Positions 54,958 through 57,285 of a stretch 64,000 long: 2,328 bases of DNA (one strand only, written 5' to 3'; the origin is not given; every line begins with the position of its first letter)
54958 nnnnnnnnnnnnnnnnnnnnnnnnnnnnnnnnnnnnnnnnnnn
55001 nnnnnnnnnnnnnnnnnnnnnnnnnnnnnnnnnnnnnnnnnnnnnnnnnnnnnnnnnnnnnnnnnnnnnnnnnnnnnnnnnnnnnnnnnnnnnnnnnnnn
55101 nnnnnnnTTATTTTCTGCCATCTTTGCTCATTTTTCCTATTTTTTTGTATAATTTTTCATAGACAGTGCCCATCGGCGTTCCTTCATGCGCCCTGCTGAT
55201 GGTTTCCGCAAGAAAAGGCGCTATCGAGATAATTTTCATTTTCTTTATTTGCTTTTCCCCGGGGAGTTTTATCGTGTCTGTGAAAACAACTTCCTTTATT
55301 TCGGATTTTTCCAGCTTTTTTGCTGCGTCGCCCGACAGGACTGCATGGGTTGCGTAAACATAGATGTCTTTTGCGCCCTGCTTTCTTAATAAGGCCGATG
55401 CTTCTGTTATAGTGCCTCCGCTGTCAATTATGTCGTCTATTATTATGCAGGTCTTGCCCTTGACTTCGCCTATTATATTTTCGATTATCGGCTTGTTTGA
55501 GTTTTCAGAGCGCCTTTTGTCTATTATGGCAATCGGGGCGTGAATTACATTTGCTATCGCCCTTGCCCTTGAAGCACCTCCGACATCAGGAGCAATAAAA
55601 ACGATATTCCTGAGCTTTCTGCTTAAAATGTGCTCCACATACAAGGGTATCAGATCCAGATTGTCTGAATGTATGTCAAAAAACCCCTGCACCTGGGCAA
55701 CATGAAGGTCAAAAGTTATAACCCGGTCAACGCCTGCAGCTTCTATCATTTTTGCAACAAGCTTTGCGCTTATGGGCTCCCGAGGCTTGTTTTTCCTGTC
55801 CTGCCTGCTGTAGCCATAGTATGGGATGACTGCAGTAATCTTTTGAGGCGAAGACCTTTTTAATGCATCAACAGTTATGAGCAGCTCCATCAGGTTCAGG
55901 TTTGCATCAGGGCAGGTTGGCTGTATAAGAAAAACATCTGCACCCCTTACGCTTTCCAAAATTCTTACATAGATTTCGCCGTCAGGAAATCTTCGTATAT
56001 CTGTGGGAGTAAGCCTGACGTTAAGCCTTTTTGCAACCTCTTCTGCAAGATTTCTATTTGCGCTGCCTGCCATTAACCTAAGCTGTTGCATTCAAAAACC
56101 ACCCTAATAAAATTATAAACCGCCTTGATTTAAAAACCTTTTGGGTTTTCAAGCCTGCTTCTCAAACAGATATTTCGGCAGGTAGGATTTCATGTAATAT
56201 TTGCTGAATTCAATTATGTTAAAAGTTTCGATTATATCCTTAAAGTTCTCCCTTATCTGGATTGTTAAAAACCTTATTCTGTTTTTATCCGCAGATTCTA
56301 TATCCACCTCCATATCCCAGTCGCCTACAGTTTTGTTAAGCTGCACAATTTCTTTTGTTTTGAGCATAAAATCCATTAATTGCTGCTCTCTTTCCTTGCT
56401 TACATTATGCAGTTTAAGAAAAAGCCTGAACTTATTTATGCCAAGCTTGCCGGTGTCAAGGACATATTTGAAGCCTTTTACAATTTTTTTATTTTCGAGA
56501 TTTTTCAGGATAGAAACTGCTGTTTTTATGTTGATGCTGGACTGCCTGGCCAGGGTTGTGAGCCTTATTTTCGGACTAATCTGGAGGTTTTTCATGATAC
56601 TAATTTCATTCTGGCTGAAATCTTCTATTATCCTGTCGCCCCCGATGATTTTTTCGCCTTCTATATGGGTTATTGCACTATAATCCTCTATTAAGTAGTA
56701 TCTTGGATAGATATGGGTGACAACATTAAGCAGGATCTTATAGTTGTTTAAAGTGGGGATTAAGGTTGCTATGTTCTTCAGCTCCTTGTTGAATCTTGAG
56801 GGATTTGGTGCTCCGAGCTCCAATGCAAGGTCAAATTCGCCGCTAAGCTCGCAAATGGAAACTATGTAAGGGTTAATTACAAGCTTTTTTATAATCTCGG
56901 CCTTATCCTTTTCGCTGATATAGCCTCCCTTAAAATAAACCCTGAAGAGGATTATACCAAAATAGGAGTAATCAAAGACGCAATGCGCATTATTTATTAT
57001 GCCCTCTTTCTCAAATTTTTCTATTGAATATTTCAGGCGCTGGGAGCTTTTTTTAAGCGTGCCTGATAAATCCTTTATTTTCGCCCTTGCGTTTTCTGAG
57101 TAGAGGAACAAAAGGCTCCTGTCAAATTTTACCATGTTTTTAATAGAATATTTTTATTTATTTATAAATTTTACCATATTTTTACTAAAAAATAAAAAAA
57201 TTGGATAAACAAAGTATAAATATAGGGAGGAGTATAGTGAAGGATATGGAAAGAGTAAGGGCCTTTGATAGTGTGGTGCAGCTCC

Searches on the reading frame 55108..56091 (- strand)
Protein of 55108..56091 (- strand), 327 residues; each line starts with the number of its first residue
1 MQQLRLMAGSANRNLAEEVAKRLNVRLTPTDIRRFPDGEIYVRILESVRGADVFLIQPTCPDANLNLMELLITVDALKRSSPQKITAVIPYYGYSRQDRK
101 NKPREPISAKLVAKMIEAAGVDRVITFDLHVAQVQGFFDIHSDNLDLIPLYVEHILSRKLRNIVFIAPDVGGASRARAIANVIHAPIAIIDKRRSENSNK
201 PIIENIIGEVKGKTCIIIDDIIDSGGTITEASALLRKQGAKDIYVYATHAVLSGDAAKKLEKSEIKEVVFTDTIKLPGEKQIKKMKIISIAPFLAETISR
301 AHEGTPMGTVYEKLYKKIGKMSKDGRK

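Call 22: search_protein_families(library=pfam, proteins=[window:55108-56091:-])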
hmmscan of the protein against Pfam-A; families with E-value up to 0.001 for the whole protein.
window:55108-56091:- (327 aa): 3 families
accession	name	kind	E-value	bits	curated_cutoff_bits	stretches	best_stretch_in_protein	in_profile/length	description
PF13793.12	Pribosyltran_N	-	6.9e-52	174.7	25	1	5-120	2-117/117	N-terminal domain of ribose phosphate pyrophosphokinase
PF14572.12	Pribosyl_synth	-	1.4e-27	97.3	27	1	198-311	70-183/184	Phosphoribosyl synthetase-associated domain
PF00156.33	Pribosyltran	-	2.7e-20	72.7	26.3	1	152-270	15-141/158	Phosphoribosyl transferase domain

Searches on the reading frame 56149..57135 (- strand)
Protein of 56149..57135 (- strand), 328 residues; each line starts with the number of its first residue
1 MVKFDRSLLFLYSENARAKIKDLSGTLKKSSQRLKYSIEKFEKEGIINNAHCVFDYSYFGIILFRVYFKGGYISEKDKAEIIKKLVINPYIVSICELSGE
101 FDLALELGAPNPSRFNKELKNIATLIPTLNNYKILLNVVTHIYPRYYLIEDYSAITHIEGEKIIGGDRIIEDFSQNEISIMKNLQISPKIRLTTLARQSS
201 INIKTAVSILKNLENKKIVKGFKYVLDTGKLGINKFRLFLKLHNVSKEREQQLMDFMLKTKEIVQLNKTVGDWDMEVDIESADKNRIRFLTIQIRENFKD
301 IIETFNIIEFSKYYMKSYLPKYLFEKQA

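Call 23: search_protein_families(library=pfam, proteins=[window:56149-57135:-])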
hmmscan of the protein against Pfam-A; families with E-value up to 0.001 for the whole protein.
window:56149-57135:- (328 aa): 3 families
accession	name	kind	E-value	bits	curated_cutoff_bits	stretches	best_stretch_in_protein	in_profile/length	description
PF13412.12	HTH_24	-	1.7e-08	34.4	21.9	1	3-47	3-47/48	Winged helix-turn-helix DNA-binding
PF01037.27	AsnC_trans_reg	-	8.7e-06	26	25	0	79-125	12-59/73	Lrp/AsnC ligand binding domain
PF01047.28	MarR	-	0.00059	20.1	24.6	0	174-216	2-44/59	MarR family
